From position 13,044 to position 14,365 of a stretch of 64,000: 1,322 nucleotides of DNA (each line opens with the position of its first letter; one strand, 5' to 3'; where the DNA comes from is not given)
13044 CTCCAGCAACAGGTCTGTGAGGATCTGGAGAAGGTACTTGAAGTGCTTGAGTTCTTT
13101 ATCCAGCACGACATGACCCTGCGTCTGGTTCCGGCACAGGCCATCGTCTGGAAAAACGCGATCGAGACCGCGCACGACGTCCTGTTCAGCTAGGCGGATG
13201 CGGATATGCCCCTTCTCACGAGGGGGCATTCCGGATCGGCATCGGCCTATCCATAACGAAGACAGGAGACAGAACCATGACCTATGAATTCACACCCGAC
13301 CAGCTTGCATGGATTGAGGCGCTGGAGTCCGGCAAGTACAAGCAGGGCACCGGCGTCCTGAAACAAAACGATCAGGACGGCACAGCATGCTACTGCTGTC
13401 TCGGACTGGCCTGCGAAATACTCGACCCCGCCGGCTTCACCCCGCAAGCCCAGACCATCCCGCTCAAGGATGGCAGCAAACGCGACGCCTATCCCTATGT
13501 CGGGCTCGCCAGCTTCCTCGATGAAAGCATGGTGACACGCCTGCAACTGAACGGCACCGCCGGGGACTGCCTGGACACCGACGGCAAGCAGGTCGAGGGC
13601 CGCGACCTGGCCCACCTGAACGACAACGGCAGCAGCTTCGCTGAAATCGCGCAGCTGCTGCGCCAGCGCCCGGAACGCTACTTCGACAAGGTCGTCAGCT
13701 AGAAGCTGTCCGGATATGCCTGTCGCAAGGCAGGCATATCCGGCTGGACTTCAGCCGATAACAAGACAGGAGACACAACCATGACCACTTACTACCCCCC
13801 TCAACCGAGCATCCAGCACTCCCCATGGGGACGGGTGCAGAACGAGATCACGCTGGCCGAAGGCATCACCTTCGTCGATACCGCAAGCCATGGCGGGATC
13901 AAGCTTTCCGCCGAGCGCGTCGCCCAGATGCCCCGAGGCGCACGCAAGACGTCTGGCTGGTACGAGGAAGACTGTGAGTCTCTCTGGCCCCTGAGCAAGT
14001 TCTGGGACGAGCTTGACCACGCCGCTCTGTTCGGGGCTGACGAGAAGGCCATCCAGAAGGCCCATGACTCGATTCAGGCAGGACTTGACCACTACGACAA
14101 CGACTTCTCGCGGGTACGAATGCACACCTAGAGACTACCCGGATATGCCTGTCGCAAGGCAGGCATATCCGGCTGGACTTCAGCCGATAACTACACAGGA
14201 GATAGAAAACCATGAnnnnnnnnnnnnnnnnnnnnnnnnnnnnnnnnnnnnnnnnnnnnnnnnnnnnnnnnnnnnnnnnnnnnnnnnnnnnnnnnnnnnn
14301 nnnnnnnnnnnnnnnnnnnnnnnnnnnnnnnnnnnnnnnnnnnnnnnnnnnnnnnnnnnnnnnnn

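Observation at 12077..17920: Operon of about 15 small 'cassette-like' genes, each with a conserved leader hairpin and near-identical RBS/start context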

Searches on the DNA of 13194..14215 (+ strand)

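Call 26: search_rna_families(sources=[L001], threshold=evalue, max_evalue=1, show_alignments=3)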
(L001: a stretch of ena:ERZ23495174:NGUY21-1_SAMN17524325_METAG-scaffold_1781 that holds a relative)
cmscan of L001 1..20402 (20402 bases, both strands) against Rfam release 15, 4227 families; matches with E-value up to 1: 6.
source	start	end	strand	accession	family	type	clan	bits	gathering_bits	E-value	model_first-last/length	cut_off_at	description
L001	9388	9442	+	RF00008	Hammerhead_3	Gene; ribozyme;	CL00010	40.6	48.5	7.3e-06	1-54/54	no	Hammerhead ribozyme (type III)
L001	10425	10479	+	RF00008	Hammerhead_3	Gene; ribozyme;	CL00010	36.7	48.5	9.4e-05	1-54/54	no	Hammerhead ribozyme (type III)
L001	11376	11432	+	RF00008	Hammerhead_3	Gene; ribozyme;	CL00010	33.8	48.5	0.00062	1-54/54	no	Hammerhead ribozyme (type III)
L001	9927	9983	+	RF00008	Hammerhead_3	Gene; ribozyme;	CL00010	31.9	48.5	0.0021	1-54/54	no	Hammerhead ribozyme (type III)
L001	14151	14206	+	RF00008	Hammerhead_3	Gene; ribozyme;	CL00010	31.3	48.5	0.0031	1-54/54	no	Hammerhead ribozyme (type III)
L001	11039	11096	+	RF00008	Hammerhead_3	Gene; ribozyme;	CL00010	28.2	48.5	0.024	1-54/54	no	Hammerhead ribozyme (type III)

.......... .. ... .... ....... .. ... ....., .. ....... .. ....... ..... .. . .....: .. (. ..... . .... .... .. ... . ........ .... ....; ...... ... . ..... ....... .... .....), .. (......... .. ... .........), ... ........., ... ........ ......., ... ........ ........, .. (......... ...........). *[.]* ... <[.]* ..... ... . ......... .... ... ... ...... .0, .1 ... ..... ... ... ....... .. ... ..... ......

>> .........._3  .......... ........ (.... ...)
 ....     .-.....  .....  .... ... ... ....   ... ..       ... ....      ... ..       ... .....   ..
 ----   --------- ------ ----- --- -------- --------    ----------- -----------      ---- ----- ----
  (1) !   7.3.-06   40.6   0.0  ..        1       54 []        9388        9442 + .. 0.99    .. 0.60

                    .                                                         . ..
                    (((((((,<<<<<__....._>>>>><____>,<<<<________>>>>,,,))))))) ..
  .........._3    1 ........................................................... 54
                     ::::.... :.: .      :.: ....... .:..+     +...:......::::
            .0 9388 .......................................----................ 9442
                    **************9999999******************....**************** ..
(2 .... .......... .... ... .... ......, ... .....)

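Call 46: build_rna_model(alignment_id=A3, structure=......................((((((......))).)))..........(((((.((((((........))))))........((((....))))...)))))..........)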
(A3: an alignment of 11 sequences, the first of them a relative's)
Model R1 built from alignment A3 (11 sequences, 115 columns); structure: as given.
model positions 86; base pairs 21; branch points 2; effective number of sequences 3.16; information 0.661 bits per position. Calibrated on 0.2 Mb of random sequence (short: E-values are rough).
structure used (alignment columns):
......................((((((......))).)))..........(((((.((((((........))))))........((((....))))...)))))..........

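Call 48: search_with_rna_model(model_id=R1, sources=[window, L001, L003, L004, L005, L006, L007, L008, L009, L010, L011, L012, L013, L014, L015, L016, L017, L018, L019, L020, L021, L022, L023, L024, L025, L026, L027, L028, L029, L030, L031, L032, L033, L034, L035, L036, L037, L038, L039, L040, L041, L042, L043, L044, L045, L046, L047, L048, L049, L050, L051, L052, L053, L054, L055, L056, L057, L058, L059, L060, L061, L062, L063, L064, L065, L066, L067, L068, L069, L070, L071, L072, L073, L074, L075, L076, L077, L078, L079, L080, L081, L082, L083, L084, L085, L086, L087, L088, L089, L090, L091, L092, L093, L094, L095, L096, L097, L098, L099], max_evalue=1)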
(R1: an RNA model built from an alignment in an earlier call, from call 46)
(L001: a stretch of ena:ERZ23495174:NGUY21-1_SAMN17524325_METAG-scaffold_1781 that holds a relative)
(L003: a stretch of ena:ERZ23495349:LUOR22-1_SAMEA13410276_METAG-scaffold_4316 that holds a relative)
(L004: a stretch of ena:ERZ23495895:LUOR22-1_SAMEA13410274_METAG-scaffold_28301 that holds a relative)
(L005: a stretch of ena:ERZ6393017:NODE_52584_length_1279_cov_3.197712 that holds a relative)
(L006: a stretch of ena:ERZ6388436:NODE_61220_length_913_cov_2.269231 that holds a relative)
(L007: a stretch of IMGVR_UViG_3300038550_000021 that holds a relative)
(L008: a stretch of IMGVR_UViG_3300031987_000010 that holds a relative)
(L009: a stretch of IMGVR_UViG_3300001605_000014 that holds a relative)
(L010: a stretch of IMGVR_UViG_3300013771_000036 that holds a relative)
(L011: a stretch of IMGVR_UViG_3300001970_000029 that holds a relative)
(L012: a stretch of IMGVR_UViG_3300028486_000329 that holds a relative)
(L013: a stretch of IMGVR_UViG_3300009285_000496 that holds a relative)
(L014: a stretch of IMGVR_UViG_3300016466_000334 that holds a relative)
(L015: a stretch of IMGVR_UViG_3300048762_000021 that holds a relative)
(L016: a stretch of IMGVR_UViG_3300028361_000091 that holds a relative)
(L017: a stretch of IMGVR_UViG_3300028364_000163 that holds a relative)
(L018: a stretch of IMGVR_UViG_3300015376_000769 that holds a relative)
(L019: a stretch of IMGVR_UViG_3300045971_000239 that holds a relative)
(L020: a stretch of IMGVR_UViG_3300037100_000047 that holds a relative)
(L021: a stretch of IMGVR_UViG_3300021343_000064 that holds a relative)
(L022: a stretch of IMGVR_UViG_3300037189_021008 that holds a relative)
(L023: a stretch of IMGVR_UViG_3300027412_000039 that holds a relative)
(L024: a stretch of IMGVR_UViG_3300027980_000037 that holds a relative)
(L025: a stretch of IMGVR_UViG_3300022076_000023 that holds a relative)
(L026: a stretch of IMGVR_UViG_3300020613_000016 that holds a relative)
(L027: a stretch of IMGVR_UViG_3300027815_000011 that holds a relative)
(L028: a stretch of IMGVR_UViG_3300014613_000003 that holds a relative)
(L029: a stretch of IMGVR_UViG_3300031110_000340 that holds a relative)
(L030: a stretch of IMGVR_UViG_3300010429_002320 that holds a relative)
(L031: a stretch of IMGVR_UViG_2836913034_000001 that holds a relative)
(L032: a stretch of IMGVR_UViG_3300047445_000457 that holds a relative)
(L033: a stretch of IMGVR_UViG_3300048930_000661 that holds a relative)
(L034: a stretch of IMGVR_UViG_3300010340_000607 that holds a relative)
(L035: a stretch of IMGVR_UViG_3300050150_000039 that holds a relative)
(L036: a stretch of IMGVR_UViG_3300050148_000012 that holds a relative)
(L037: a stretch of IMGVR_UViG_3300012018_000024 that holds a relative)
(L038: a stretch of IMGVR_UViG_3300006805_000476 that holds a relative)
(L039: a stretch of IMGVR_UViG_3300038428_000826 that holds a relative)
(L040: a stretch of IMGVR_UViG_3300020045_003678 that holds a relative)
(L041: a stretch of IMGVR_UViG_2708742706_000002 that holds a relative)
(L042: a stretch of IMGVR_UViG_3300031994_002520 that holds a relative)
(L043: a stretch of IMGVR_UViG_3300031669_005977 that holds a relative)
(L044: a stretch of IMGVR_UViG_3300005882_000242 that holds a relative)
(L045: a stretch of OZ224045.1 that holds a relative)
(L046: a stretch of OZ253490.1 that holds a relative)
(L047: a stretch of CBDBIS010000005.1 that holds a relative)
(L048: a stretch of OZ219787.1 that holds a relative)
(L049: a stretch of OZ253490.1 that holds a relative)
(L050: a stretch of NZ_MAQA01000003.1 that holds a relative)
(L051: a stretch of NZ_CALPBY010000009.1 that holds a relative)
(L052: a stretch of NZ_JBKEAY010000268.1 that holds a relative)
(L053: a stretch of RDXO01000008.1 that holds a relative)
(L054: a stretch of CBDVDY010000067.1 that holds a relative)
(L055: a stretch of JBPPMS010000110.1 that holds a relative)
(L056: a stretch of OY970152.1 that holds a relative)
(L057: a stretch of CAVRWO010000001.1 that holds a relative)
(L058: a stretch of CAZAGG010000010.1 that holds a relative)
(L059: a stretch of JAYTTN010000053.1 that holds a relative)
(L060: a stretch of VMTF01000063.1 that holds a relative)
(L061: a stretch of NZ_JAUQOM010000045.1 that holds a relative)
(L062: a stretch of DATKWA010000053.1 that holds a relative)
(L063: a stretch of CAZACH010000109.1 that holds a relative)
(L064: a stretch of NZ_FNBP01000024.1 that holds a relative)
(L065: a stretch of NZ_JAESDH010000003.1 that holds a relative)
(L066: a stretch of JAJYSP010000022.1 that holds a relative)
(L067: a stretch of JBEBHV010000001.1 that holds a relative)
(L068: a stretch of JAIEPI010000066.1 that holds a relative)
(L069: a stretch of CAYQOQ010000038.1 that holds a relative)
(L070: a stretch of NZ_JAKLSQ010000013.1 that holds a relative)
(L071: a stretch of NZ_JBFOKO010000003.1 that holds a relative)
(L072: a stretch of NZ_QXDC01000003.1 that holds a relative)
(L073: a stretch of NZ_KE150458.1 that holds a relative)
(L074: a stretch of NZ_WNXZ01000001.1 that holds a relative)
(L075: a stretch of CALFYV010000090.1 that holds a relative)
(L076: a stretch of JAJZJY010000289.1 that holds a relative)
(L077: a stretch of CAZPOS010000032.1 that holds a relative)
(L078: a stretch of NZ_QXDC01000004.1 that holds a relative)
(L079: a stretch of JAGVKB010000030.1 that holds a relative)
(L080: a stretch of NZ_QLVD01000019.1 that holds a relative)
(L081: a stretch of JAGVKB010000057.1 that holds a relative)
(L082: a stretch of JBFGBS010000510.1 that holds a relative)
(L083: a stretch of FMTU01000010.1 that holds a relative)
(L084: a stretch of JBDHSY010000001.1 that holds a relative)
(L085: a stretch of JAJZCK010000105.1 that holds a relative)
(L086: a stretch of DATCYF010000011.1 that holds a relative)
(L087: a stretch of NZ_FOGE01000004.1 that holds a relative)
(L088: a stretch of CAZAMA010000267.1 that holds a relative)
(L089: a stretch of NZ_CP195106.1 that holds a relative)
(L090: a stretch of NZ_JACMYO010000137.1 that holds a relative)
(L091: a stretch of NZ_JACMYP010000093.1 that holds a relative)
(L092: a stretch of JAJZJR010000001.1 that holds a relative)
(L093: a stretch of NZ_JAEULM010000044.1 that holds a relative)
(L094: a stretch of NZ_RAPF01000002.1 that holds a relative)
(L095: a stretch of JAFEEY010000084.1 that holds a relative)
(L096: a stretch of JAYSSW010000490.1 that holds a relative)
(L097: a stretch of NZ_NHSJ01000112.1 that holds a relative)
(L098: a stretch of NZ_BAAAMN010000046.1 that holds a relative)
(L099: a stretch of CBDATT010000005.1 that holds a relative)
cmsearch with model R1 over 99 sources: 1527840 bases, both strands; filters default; matches with E-value up to 1: 14.
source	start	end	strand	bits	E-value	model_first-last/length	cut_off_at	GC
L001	9361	9445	+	92.5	3.3e-19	1-86/86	no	0.64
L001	14125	14209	+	86.3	1e-17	1-86/86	no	0.58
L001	15701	15786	+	83.3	5.5e-17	1-86/86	no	0.55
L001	10401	10482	+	79.2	5.1e-16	1-86/86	no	0.62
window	16491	16576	+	77.7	1.2e-15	1-86/86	no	0.66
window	17662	17747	+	77.4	1.4e-15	1-86/86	no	0.57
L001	9892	9986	+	76.2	2.8e-15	1-86/86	no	0.61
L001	14912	14998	+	75.9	3.2e-15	1-86/86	no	0.56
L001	11352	11435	+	74.4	7.3e-15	1-86/86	no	0.6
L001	8347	8432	+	73.8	9.9e-15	1-86/86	no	0.51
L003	8617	8699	+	69.3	1.2e-13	1-86/86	no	0.59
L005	176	258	+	69.3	1.2e-13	1-86/86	no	0.59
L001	11016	11099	+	49.8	5.8e-09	1-86/86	no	0.6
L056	10870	10941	+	16.4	0.61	1-86/86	no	0.65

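Call 51: search_with_rna_model(model_id=R1, sources=[L100, L101, L102, L103, L104, L105, L106, L107, L108, L109, L110, L111, L112, L113, L114, L115, L116, L117, L118, L119, L125, L126, L127, L128, L129, L130, L131, L132, L133, L134, L135, L136, L137, L138, L139, L140, L141, L142, L143, L144, L145, L146, L147, L148, L149, L150, L151, L152, L153, L154, L155, L156, L157, L158, L159, L160, L161, L162, L163, L164, L165, L166, L167, L168, L169, L170, L171, L172, L173, L174, L175, L176, L177, L178, L179, L180, L181, L182, L183, L184, L185, L186, L187, L188, L189, L190, L191, L192, L193, L194, L195, L196, L197, L198, L199, L200, L201, L202, L203, L204], max_evalue=1)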
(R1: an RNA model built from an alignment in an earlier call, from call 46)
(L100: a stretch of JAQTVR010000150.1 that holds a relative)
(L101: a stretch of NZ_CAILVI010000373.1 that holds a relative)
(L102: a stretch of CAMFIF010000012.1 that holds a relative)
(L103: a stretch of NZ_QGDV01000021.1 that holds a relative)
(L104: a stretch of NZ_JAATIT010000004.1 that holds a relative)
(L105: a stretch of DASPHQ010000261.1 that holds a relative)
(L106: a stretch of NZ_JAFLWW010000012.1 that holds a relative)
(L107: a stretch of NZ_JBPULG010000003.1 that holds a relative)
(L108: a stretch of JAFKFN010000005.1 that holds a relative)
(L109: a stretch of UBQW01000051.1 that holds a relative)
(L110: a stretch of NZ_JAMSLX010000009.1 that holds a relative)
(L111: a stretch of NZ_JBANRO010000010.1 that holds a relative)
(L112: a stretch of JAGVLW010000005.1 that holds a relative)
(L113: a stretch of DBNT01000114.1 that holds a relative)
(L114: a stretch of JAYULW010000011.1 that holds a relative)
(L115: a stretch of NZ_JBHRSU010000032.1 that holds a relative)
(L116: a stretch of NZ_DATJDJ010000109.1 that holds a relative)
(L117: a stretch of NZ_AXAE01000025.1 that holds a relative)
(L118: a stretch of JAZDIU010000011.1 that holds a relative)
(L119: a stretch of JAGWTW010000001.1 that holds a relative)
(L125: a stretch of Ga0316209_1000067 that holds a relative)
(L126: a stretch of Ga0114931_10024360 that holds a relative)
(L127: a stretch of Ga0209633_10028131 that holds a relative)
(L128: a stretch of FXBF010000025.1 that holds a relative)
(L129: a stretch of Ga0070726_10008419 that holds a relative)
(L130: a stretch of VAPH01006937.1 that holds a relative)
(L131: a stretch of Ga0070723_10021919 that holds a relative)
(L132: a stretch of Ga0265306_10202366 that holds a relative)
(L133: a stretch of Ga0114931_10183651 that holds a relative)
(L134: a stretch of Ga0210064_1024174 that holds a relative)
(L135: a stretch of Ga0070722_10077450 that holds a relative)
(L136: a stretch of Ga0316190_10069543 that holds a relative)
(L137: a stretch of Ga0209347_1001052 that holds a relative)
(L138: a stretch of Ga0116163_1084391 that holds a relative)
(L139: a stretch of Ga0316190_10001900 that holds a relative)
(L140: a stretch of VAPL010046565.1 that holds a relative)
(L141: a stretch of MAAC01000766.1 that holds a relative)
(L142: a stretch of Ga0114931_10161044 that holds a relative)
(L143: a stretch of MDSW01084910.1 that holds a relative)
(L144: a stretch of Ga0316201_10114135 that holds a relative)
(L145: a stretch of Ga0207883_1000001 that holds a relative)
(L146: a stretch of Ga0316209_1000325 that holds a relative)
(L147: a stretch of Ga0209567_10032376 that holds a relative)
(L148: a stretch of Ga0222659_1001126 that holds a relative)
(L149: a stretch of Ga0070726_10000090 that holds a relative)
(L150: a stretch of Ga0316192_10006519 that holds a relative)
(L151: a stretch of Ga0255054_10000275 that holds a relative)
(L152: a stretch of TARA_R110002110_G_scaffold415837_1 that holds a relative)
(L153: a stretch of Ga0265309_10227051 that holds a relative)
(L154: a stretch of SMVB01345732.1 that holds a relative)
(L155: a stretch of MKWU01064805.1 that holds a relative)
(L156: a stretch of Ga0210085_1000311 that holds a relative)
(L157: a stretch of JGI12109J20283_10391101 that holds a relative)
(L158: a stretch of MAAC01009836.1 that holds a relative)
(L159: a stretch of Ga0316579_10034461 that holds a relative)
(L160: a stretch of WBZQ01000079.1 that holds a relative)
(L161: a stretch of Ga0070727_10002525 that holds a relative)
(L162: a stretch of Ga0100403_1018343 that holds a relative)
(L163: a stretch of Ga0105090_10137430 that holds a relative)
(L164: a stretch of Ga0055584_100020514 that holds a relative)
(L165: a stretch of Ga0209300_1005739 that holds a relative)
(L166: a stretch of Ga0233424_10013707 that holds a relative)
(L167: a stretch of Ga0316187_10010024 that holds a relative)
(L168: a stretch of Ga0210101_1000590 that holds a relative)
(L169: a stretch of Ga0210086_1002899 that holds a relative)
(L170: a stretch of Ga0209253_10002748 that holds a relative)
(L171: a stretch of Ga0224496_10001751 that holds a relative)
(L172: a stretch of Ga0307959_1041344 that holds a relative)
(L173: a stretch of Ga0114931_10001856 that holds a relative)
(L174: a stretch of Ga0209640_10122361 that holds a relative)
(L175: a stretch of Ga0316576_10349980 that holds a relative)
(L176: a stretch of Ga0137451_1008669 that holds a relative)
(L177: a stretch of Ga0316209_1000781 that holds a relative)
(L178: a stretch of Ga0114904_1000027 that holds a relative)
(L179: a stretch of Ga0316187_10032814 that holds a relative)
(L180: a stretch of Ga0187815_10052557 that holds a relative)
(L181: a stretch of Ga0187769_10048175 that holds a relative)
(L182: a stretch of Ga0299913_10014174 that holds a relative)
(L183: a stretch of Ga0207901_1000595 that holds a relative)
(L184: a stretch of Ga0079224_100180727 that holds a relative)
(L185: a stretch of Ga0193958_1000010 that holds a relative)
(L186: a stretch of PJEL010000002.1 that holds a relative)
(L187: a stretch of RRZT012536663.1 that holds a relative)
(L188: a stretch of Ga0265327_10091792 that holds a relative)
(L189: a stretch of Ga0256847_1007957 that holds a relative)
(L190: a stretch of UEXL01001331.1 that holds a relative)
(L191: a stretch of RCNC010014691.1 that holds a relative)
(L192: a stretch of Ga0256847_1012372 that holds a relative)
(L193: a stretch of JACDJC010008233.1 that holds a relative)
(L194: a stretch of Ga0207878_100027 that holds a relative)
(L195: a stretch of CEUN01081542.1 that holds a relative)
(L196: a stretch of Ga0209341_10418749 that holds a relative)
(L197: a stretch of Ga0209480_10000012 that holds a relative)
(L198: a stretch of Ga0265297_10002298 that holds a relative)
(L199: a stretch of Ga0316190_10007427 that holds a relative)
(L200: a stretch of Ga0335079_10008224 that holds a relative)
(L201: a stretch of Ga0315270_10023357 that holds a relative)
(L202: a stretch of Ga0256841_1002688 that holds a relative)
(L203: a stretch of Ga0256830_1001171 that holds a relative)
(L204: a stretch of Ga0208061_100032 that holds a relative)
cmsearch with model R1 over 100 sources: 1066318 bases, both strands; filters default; matches with E-value up to 1: 2.
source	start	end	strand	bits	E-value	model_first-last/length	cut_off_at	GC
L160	7266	7369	-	20.9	0.034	1-86/86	no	0.67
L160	2575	2614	-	15.7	0.62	1-86/86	no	0.57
